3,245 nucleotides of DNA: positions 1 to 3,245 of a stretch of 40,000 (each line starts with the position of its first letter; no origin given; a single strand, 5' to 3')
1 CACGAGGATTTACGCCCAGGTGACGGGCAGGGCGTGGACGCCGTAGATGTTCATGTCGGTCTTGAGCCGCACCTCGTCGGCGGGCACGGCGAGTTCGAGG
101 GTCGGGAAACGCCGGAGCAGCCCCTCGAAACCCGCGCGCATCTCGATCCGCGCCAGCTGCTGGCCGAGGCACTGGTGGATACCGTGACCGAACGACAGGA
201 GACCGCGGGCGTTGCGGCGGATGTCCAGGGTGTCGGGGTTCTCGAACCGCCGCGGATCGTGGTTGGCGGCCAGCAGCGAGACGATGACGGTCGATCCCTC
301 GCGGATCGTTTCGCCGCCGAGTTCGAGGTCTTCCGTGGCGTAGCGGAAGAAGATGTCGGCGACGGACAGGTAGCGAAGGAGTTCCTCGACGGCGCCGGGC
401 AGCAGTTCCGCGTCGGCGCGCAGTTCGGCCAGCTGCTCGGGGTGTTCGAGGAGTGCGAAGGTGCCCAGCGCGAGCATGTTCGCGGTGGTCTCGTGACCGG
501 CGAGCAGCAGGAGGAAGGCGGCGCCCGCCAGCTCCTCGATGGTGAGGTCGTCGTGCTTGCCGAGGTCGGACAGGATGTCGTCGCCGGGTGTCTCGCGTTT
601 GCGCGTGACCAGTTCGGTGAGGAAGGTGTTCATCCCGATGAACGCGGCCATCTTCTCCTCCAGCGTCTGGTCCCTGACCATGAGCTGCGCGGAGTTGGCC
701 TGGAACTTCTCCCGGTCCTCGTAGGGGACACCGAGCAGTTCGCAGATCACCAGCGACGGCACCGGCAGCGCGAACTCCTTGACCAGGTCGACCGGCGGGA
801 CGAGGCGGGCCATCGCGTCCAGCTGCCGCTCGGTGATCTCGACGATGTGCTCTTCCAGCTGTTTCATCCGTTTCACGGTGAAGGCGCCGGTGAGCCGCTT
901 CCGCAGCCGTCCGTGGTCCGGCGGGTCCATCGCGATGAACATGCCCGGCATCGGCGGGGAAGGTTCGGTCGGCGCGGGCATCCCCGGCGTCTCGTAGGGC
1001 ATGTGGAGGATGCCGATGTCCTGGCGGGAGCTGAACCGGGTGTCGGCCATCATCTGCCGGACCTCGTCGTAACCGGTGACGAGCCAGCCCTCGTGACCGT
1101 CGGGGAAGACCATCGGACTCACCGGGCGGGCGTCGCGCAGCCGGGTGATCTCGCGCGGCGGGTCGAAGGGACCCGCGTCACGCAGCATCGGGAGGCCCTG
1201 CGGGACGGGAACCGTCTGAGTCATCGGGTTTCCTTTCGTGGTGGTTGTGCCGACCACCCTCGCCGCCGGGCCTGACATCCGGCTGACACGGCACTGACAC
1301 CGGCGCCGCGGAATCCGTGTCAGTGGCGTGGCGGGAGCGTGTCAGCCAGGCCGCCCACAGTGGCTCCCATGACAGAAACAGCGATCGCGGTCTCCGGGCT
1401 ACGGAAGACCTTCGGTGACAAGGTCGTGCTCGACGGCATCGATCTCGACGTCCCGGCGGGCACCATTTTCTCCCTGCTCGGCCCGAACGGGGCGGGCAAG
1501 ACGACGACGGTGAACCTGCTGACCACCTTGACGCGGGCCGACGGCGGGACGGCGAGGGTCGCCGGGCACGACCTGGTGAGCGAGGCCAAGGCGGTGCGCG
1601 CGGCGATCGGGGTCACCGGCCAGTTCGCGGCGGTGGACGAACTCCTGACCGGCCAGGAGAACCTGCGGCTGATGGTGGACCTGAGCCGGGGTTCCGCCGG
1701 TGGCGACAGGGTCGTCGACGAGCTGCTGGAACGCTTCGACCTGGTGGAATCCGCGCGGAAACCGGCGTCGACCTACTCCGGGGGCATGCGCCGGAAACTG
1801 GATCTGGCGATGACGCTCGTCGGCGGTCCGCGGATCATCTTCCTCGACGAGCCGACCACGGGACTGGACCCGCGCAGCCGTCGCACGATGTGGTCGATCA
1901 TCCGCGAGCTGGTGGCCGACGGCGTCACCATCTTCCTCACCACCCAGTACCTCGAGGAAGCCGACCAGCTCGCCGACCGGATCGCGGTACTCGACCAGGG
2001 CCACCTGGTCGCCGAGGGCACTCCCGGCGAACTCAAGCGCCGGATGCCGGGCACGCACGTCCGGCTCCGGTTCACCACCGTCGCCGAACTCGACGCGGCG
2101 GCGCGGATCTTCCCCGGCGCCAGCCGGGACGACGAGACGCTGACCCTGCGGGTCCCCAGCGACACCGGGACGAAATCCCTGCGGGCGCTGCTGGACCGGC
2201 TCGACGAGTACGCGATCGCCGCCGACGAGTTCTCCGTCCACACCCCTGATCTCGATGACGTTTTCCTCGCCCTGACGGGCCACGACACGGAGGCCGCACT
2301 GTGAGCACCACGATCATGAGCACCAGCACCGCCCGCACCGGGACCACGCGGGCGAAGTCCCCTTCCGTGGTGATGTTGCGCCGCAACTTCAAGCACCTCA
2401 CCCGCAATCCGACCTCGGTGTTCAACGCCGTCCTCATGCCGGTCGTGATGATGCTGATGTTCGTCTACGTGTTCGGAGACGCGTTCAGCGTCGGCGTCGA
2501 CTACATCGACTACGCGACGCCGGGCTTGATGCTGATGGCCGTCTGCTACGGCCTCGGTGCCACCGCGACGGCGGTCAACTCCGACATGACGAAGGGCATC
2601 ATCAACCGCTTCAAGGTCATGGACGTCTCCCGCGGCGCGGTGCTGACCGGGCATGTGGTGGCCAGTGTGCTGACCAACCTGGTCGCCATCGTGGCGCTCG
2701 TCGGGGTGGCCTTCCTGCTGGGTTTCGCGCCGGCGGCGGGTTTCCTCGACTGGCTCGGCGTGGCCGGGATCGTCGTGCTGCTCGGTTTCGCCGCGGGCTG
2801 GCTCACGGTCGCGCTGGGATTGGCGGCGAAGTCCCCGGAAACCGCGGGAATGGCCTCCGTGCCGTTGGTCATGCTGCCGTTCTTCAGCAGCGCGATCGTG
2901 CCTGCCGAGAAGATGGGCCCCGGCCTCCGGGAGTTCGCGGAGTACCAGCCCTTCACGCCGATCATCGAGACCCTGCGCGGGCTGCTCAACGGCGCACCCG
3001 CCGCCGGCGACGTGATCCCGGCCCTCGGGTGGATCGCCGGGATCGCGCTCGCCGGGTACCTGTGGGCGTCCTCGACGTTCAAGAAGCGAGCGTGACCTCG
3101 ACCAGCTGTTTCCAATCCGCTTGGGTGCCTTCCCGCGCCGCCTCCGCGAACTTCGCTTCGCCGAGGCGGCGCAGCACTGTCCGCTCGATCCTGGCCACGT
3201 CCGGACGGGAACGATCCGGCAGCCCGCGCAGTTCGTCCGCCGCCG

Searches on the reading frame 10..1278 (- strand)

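Call 12: search_protein_families(library=pfam, proteins=[window:10-1278:-])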
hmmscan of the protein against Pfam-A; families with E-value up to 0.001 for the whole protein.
window:10-1278:- (422 aa): 1 family
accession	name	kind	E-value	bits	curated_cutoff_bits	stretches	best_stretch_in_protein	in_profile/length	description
PF00067.27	p450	-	2e-30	106.4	22.8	1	241-392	253-433/462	Cytochrome P450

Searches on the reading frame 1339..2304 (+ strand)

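Call 12: search_protein_families(library=pfam, proteins=[window:1339-2304:+])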
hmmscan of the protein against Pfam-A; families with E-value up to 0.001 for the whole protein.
window:1339-2304:+ (321 aa): 3 families
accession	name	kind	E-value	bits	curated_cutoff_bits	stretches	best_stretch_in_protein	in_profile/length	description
PF00005.33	ABC_tran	-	5e-28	98.9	25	1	31-174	1-137/137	ABC transporter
PF13304.12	AAA_21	-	1.6e-09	38.7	27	1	142-203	234-298/304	AAA domain, putative AbiEii toxin, Type IV TA system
PF13732.12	DrrA1-3_C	-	5.3e-05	24.3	27.4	1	227-312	1-80/81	ATP-binding protein DrrA1-3-like, C-terminal domain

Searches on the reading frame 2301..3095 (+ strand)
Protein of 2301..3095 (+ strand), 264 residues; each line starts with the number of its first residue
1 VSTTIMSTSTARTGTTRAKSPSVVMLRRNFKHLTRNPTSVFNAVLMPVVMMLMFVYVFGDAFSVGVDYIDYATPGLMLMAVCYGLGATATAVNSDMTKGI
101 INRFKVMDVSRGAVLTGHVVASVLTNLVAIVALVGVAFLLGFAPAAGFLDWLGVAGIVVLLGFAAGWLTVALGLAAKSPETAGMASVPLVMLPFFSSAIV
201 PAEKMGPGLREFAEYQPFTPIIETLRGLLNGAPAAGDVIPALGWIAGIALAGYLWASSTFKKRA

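Call 12: search_protein_families(library=pfam, proteins=[window:2301-3095:+])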
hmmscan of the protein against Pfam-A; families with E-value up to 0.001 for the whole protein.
window:2301-3095:+ (264 aa): 2 families
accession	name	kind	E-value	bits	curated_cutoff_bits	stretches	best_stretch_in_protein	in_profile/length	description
PF01061.29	ABC2_membrane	-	8.3e-24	84.7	26.9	1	24-228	5-209/211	ABC-2 type transporter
PF12698.13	ABC2_membrane_3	-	9.7e-17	61.5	31.6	1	67-251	159-340/347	ABC-2 family transporter protein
